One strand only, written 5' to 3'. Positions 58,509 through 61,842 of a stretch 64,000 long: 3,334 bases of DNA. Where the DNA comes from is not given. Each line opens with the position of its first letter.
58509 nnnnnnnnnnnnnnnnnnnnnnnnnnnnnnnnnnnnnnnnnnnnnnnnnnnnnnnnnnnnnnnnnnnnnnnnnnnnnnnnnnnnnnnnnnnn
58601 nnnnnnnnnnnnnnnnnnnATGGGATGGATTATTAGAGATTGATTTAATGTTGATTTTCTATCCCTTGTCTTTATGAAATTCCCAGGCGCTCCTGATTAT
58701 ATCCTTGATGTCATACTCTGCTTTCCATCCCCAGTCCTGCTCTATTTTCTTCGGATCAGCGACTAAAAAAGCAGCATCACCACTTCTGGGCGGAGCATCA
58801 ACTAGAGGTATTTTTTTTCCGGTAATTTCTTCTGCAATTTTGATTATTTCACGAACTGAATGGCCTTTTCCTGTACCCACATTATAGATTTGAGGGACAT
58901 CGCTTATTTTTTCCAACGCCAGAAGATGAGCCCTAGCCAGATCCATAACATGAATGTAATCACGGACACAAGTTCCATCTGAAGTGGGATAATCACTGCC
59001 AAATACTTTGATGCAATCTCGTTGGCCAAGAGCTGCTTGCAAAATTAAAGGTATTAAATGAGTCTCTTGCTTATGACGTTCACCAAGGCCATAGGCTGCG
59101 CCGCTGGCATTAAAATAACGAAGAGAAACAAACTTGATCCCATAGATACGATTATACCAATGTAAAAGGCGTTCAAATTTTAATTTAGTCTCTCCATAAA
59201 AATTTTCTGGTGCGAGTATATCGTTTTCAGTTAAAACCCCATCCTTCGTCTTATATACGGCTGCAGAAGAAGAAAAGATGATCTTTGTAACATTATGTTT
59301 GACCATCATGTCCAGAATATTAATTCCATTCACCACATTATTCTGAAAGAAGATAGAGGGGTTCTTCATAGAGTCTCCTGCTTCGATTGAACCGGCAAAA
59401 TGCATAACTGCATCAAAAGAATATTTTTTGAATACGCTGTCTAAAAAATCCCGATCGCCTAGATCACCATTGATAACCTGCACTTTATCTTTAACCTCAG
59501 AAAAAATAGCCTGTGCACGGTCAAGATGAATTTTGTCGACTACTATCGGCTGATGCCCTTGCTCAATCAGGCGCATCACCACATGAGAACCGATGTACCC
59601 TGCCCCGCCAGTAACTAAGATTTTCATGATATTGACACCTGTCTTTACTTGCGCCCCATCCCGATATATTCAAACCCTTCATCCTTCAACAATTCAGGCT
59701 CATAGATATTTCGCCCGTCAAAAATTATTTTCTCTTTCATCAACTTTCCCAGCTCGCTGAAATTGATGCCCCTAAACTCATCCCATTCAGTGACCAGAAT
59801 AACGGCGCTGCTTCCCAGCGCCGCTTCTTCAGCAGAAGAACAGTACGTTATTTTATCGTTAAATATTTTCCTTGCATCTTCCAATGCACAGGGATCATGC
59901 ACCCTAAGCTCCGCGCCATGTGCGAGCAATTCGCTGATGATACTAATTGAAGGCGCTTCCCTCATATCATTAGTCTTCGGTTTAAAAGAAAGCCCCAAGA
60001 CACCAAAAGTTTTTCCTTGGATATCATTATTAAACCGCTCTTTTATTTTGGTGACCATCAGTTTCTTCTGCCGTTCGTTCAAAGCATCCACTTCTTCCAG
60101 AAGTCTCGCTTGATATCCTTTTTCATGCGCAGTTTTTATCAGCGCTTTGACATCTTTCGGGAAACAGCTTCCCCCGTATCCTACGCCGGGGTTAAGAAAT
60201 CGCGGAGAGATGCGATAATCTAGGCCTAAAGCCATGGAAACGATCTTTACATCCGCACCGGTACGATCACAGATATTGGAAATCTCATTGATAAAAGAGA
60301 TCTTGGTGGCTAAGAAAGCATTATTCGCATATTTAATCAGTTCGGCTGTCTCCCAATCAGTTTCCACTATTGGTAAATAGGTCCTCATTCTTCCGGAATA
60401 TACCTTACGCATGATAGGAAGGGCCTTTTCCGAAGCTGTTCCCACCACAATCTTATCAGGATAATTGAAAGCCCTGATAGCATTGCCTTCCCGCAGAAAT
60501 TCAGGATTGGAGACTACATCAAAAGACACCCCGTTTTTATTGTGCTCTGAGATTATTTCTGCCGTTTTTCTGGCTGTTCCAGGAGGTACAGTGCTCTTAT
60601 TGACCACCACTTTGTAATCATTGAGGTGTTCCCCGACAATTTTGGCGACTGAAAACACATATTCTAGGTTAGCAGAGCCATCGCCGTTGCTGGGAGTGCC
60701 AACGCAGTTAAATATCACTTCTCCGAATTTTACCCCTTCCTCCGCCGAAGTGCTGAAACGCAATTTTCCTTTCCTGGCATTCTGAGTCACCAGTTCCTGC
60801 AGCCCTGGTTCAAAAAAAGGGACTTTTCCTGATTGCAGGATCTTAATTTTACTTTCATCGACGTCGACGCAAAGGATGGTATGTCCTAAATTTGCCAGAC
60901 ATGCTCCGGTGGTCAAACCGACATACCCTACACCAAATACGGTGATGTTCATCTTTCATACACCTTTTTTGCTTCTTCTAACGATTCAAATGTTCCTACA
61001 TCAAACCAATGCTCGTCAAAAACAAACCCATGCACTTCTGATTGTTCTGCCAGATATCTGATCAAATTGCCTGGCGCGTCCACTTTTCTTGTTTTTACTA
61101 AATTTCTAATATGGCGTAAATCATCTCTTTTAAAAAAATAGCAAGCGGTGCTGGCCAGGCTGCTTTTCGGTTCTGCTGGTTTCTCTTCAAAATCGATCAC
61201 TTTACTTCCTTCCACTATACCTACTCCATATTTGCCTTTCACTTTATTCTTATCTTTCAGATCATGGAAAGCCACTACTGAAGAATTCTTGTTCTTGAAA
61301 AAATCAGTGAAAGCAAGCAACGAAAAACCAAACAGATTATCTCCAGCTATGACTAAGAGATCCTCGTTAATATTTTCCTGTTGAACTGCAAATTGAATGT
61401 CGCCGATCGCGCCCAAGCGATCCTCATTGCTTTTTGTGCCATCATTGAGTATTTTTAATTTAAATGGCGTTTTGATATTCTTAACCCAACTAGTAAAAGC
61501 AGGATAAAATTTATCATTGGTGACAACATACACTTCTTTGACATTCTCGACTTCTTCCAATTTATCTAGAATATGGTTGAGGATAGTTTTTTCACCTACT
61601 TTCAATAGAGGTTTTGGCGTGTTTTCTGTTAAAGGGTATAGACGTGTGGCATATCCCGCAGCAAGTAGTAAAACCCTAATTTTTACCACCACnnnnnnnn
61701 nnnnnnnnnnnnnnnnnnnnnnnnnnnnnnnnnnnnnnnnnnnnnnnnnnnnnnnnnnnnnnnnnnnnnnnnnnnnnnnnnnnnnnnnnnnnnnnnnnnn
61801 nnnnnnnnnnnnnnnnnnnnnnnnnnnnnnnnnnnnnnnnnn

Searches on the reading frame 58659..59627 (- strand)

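Call 4: search_protein_families(library=pfam, proteins=[window:58659-59627:-])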
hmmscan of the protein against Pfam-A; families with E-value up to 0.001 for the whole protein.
window:58659-59627:- (322 aa): 10 families
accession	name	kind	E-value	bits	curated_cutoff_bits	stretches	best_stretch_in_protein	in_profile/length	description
PF01370.27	Epimerase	-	2.6e-54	184.6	20.9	1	3-251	1-240/240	NAD dependent epimerase/dehydratase family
PF16363.11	GDP_Man_Dehyd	-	1.2e-51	176.6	27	1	4-312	1-330/332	GDP-mannose 4,6 dehydratase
PF01073.25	3Beta_HSD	-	7.3e-17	61.7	22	1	4-243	1-234/280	3-beta hydroxysteroid dehydrogenase/isomerase family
PF02719.21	Polysacc_synt_2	-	2.6e-13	50.2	20.2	1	3-175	1-172/293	Polysaccharide biosynthesis protein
PF13460.12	NAD_binding_10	-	7.7e-11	42.6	27.2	1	7-136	1-113/184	NAD(P)H-binding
PF04321.23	RmlD_sub_bind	-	2.8e-10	40.2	27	1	1-156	1-137/287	RmlD substrate binding domain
PF05368.20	NmrA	-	2.1e-09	37.9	27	1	2-128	4-114/298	NmrA-like family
PF07993.18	NAD_binding_4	-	3.9e-06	26.7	20.1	1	5-141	1-174/258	Male sterility protein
PF00106.31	adh_short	-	6.9e-06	26.1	26.6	1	3-79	3-86/195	short chain dehydrogenase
PF08659.16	KR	-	3.5e-05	24.2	22.6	1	3-121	3-136/180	KR domain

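Call 5: search_protein_families(library=ncbifam, proteins=[window:58659-59627:-])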
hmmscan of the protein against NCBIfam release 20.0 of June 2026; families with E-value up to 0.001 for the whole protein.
window:58659-59627:- (322 aa): 47 families (the best 25 are shown)
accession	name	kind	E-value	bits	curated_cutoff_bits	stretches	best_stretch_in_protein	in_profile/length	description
TIGR01179.1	galE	equivalog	3.1e-113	377.9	262.3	1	2-320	1-327/332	UDP-glucose 4-epimerase GalE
NF007956.0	PRK10675.1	subfamily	3.1e-70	237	394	1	1-318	1-329/338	UDP-glucose 4-epimerase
TIGR02197.1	heptose_epim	equivalog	3.4e-41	141.4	274.6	1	3-311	1-306/316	ADP-glyceromanno-heptose 6-epimerase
TIGR01181.1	dTDP_gluc_dehyt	equivalog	1.4e-40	139.4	365.1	1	2-318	1-311/321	dTDP-glucose 4,6-dehydratase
TIGR04180.1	EDH_00030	hypoth_equivalog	2.2e-28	99.2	475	1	3-306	1-297/297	NAD-dependent 4,6-dehydratase LegB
NF007490.0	PRK10084.1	subfamily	8.6e-23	80.9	649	2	1-108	1-111/361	dTDP-glucose 4,6-dehydratase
NF007582.0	PRK10217.1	equivalog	3.8e-22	78.9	698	1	2-269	3-267/355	dTDP-glucose 4,6-dehydratase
NF008360.0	PRK11150.1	equivalog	7.7e-21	74.6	452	1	3-267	2-252/310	ADP-glyceromanno-heptose 6-epimerase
NF047922.1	GDPFucSynFcl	equivalog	4.1e-20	72.4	500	1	2-318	4-301/308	GDP-L-fucose synthase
TIGR03466.1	HpnA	hypoth_equivalog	3.4e-18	65.6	367.65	1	1-135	1-128/327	hopanoid-associated sugar epimerase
NF043036.1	ErythonDh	equivalog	3.1e-17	62.8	325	1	1-160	1-165/321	D-erythronate dehydrogenase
TIGR02622.1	CDP_4_6_dhtase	equivalog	7.1e-15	55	278.45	1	2-319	6-331/352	CDP-glucose 4,6-dehydratase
NF042422.1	oxyalk_red_OleD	equivalog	1.4e-14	54.2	580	1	1-131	1-121/329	2-alkyl-3-oxoalkanoate reductase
NF011728.1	PRK15181.1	equivalog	1.9e-12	46.9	760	1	3-321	18-340/348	Vi polysaccharide biosynthesis UDP-N-acetylglucosaminuronic acid C-4 epimerase TviC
NF052578.1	StrlDmthSdmBMthl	equivalog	2.1e-10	40.9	600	1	1-292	1-268/328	sterol demethylase protein SdmB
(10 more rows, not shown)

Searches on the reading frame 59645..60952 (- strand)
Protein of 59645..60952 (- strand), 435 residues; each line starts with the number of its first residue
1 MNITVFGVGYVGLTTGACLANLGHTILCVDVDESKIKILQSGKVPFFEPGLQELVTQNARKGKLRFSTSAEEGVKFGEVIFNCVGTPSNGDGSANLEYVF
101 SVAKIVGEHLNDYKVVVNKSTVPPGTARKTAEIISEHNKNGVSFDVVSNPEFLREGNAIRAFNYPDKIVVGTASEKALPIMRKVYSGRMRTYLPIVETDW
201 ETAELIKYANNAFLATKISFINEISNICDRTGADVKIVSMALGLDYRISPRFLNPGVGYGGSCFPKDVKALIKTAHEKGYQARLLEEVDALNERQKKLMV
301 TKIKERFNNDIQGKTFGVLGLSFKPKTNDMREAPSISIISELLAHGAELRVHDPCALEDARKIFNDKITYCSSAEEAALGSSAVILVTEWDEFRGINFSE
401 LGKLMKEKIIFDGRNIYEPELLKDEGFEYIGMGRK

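Call 4: search_protein_families(library=pfam, proteins=[window:59645-60952:-])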
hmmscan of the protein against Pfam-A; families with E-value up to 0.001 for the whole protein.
window:59645-60952:- (435 aa): 4 families
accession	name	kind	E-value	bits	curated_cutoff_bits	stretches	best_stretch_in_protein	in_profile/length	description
PF03721.20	UDPG_MGDP_dh_N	-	1.9e-63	213.9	27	1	1-183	1-186/187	UDP-glucose/GDP-mannose dehydrogenase family, NAD binding domain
PF00984.24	UDPG_MGDP_dh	-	4.5e-38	129.7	25.4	1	201-293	1-93/94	UDP-glucose/GDP-mannose dehydrogenase family, central domain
PF03720.21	UDPG_MGDP_dh_C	-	6.1e-33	113.7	30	1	317-419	1-103/103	UDP-glucose/GDP-mannose dehydrogenase family, UDP binding domain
PF03446.21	NAD_binding_2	-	0.00037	21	21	0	2-140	1-113/161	NAD binding domain of 6-phosphogluconate dehydrogenase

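Call 5: search_protein_families(library=ncbifam, proteins=[window:59645-60952:-])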
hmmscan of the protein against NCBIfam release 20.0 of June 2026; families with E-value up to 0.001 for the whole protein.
window:59645-60952:- (435 aa): 7 families
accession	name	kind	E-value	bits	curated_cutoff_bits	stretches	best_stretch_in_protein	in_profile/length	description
NF047673.2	TeichurnBiosyTuaD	equivalog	9e-152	506.2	700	1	2-434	3-431/439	UDP-glucose 6-dehydrogenase TuaD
TIGR03026.1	NDP-sugDHase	subfamily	5.6e-140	466.7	189.8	1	1-415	1-413/413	nucleotide sugar dehydrogenase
NF041297.1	UDPGDh_AglM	equivalog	2e-123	412.5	670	1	1-420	1-420/429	UDP-glucose 6-dehydrogenase AglM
NF040825.1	UDPMaNacDH_Arch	equivalog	4.9e-60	203.5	750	1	1-434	1-415/418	UDP-N-acetyl-D-mannosamine dehydrogenase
NF008286.0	PRK11064.1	equivalog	6.3e-43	146.9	459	1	2-413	5-415/420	UDP-N-acetyl-D-mannosamine dehydrogenase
NF011631.0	PRK15057.1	equivalog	7e-40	137.3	757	1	1-368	1-349/388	UDP-glucose 6-dehydrogenase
NF011729.0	PRK15182.1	equivalog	3.6e-18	65.6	592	1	2-407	8-405/425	Vi polysaccharide biosynthesis UDP-N-acetylglucosamine C-6 dehydrogenase TviB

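Call 14: search_solved_structures(query=window:59645-60952:-, max_evalue=1e-20)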
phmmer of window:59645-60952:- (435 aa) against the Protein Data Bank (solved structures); distinct sequences matched with E-value up to 1e-20: 30.
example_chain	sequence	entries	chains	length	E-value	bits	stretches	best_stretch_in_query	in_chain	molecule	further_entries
2y0e_A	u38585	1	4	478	8.6e-131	439.7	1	1-434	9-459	UDP-GLUCOSE DEHYDROGENASE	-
2y0c_A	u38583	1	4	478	1.5e-129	435.5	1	1-434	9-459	UDP-GLUCOSE DEHYDROGENASE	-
2y0d_A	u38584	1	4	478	1.5e-129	435.5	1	1-434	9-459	UDP-GLUCOSE DEHYDROGENASE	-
3gg2_A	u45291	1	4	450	3.7e-126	424.4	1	2-433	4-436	Sugar dehydrogenase, UDP-glucose/GDP-mannose dehydrogenase family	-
4a7p_A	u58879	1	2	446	2.9e-123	414.9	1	2-434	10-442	UDP-GLUCOSE DEHYDROGENASE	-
3vtf_A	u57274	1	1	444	4.4e-87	295.7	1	3-414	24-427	UDP-glucose 6-dehydrogenase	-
5w4x_A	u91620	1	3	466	2.1e-72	247.4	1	3-428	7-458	UDP-glucose 6-dehydrogenase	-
2q3e_A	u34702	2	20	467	2.1e-72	247.4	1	3-428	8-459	UDP-glucose 6-dehydrogenase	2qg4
3tdk_A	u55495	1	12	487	2.4e-72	247.1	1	3-428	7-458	UDP-glucose 6-dehydrogenase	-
4edf_A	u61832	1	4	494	2.6e-72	247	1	3-428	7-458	UDP-glucose 6-dehydrogenase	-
3prj_A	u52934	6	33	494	2.6e-72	247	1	3-428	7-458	UDP-glucose 6-dehydrogenase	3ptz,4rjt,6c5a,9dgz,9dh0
5vr8_A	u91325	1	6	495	2.6e-72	247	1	3-428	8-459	UDP-glucose 6-dehydrogenase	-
5tjh_A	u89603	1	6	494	3.6e-72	246.6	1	3-428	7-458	UDP-glucose 6-dehydrogenase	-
3khu_A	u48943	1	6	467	5.5e-72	246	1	3-428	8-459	UDP-glucose 6-dehydrogenase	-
6c4j_A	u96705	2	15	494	6.8e-72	245.7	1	3-428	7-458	UDP-glucose 6-dehydrogenase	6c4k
4r16_A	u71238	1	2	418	2.3e-49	171.4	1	1-434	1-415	418aa long hypothetical UDP-N-acetyl-D-mannosaminuronic acid dehydrogenase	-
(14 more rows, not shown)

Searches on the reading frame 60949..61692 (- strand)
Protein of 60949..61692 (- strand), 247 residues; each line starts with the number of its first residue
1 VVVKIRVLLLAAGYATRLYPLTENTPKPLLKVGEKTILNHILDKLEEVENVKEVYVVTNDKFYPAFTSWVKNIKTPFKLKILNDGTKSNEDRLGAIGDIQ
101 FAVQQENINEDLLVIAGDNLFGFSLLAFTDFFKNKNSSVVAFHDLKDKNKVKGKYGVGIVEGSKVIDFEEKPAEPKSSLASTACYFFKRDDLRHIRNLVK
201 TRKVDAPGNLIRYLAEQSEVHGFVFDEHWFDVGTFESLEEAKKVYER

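Call 19: search_protein_families(library=pfam, proteins=[window:60949-61692:-])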
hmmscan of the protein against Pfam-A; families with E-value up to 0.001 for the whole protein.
window:60949-61692:- (247 aa): 3 families
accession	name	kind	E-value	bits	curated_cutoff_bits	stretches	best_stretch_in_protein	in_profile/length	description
PF00483.29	NTP_transferase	-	3.9e-34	118.8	21.2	1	8-245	3-242/245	Nucleotidyl transferase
PF12804.13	NTP_transf_3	-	3.5e-10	40.7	27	1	8-121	2-98/160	MobA-like NTP transferase domain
PF01128.25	IspD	-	0.00059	20.1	27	1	6-72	2-65/221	2-C-methyl-D-erythritol 4-phosphate cytidylyltransferase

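Call 41: search_protein_families(library=ncbifam, proteins=[window:60949-61692:-], max_evalue=0.00001)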
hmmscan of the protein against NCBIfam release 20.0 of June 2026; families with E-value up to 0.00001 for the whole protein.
window:60949-61692:- (247 aa): 23 families
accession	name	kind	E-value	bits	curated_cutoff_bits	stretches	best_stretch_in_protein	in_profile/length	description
TIGR03992.1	Arch_glmU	subfamily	5.8e-25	88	292.1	1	7-234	3-216/393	bifunctional sugar-1-phosphate nucleotidylyltransferase/acetyltransferase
TIGR01208.1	rmlA_long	equivalog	4.1e-24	85.1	320.25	1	8-243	3-232/353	glucose-1-phosphate thymidylyltransferase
NF052502.1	man1P_GTase_Rv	exception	1.6e-19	70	440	1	8-238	4-223/352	mannose-1-phosphate guanylyltransferase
NF041313.1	UDPGP_AglF_Halo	equivalog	7.3e-19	68.1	400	1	8-202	4-188/234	UTP--glucose-1-phosphate uridylyltransferase AglF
NF003670.0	PRK05293.1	equivalog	1.1e-18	67.3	470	1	109-242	118-255/382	glucose-1-phosphate adenylyltransferase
TIGR02091.1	glgC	equivalog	1.7e-17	63.6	424.9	1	106-241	110-255/364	glucose-1-phosphate adenylyltransferase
NF041173.1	Sug_nt_acttase_Thmprot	equivalog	2.4e-17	63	600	1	6-238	2-220/405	bifunctional sugar-1-phosphate nucleotidylyltransferase/acetyltransferase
TIGR01207.1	rmlA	equivalog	2e-16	59.9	360.65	1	8-243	3-234/286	glucose-1-phosphate thymidylyltransferase RfbA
NF045761.1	NAMPUrTaseMurU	equivalog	1.9e-15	57.4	250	1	6-243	2-225/226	N-acetylmuramate alpha-1-phosphate uridylyltransferase MurU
NF012024.0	PRK15480.1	equivalog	4.4e-14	52.3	588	1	7-243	6-238/292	glucose-1-phosphate thymidylyltransferase RfbA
NF002772.0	PRK02862.1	equivalog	1e-12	47.6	537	1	165-241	193-268/429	glucose-1-phosphate adenylyltransferase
NF049965.1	GlMnHpPGnyltfHddC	equivalog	1.7e-11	44.2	300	1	7-236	3-212/221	D-glycero-D-manno-heptose 1-phosphate guanosyltransferase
NF045697.1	MurNAcPUrMurU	equivalog_domain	2.9e-10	39.9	370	1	8-54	1-47/229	N-acetylmuramate alpha-1-phosphate uridylyltransferase MurU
TIGR01099.1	galU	equivalog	1e-09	38.4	326.8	0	7-60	4-56/261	UTP--glucose-1-phosphate uridylyltransferase GalU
NF041135.1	IPPtranDIPPsyn_Thcocales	equivalog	2.2e-09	36.8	580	1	7-243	3-215/419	bifunctional L-myo-inositol-1-phosphate cytidylyltransferase/CDP-L-myo-inositol myo-inositolphosphotransferase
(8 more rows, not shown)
